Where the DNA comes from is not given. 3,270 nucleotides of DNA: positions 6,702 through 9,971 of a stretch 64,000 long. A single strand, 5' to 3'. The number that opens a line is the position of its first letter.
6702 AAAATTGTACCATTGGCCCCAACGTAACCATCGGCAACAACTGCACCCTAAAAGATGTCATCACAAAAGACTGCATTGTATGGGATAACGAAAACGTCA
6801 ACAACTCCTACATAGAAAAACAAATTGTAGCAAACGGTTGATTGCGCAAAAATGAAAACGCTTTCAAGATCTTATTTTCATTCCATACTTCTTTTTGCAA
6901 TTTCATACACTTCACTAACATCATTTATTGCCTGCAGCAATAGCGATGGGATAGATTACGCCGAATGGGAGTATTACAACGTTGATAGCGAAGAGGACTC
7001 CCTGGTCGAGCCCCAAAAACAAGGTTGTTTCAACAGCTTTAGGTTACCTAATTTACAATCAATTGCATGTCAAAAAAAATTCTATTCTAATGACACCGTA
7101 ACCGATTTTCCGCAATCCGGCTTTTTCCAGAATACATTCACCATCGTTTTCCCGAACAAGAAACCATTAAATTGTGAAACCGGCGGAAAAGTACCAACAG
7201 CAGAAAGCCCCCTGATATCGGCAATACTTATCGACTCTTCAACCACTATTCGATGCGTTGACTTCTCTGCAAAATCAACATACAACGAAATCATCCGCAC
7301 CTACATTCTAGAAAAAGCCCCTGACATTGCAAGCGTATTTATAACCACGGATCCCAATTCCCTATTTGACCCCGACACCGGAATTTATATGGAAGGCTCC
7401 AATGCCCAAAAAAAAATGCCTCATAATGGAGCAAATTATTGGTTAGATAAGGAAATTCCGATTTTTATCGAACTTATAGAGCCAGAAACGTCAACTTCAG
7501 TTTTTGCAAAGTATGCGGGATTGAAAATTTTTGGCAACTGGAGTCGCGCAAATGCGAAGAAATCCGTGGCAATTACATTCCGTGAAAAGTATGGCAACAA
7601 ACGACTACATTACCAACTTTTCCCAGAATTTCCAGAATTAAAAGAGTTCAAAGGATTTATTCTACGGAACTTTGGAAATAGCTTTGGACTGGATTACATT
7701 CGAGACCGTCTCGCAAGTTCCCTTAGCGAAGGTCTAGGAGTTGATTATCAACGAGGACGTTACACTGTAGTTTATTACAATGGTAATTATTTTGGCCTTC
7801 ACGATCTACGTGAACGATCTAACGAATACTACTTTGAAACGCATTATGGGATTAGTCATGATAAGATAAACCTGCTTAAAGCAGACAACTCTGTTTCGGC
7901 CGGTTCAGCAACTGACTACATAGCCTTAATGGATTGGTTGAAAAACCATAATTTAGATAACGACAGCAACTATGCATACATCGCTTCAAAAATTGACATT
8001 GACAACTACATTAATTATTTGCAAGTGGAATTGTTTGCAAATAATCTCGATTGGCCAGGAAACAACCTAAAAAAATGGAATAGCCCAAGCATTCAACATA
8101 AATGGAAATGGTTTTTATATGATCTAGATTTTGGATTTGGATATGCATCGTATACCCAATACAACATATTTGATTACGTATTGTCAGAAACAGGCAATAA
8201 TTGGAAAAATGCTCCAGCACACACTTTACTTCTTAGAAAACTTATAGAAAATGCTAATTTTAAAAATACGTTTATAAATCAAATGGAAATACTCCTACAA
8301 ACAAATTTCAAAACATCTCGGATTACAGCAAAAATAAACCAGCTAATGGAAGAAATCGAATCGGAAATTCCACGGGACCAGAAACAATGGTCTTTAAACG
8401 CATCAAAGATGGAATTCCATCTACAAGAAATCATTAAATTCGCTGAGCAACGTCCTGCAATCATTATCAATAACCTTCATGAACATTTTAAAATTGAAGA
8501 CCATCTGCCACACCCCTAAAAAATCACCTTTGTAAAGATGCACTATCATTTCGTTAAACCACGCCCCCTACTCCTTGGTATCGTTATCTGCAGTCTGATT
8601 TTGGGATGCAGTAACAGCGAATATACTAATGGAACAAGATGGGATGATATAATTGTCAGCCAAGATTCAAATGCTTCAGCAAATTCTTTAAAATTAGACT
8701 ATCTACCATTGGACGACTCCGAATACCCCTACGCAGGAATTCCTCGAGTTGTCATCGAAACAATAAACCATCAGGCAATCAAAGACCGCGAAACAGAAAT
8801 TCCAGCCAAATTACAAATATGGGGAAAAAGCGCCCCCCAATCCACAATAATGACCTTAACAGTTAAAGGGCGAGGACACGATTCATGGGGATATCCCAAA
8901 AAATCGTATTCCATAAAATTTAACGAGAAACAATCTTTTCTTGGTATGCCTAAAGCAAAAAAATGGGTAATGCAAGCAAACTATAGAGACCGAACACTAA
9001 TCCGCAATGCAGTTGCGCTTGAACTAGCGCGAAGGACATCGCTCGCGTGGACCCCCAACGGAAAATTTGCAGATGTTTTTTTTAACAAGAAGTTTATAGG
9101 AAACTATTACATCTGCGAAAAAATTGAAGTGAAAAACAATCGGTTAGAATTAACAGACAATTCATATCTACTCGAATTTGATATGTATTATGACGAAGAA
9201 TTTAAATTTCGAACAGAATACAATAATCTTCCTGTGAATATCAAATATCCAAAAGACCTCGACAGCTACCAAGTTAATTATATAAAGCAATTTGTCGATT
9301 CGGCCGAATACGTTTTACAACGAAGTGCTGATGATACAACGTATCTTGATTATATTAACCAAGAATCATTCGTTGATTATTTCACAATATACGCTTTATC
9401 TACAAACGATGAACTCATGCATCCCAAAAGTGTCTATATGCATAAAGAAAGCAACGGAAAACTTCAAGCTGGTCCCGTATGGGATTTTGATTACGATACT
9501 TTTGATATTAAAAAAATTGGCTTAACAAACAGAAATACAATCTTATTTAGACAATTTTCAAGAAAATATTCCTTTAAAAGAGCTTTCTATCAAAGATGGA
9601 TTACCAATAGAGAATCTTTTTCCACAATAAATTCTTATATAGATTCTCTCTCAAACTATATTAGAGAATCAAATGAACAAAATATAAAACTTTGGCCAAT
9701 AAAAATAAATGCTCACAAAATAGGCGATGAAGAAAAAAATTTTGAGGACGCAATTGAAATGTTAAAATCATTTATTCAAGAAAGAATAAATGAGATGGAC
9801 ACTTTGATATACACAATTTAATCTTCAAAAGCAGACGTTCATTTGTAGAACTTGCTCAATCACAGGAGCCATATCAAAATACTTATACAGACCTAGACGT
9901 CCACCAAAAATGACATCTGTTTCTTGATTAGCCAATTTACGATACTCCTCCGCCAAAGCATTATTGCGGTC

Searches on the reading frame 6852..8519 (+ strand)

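Call 105: search_protein_families(library=pfam, proteins=[window:6852-8519:+], max_evalue=0.00001)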
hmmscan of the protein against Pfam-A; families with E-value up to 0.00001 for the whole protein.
window:6852-8519:+ (555 aa): 1 family
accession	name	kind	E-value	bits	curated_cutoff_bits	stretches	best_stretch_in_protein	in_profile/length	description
PF08757.17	CotH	-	1.4e-44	153.3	23.8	1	224-537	1-321/322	CotH kinase protein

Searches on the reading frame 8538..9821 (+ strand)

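Call 105: search_protein_families(library=pfam, proteins=[window:8538-9821:+], max_evalue=0.00001)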
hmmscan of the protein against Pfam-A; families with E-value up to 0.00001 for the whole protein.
window:8538-9821:+ (427 aa): 1 family
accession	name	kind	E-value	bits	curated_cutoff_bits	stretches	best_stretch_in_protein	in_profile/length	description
PF08757.17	CotH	-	1.7e-29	103.8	23.8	1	111-417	3-319/322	CotH kinase protein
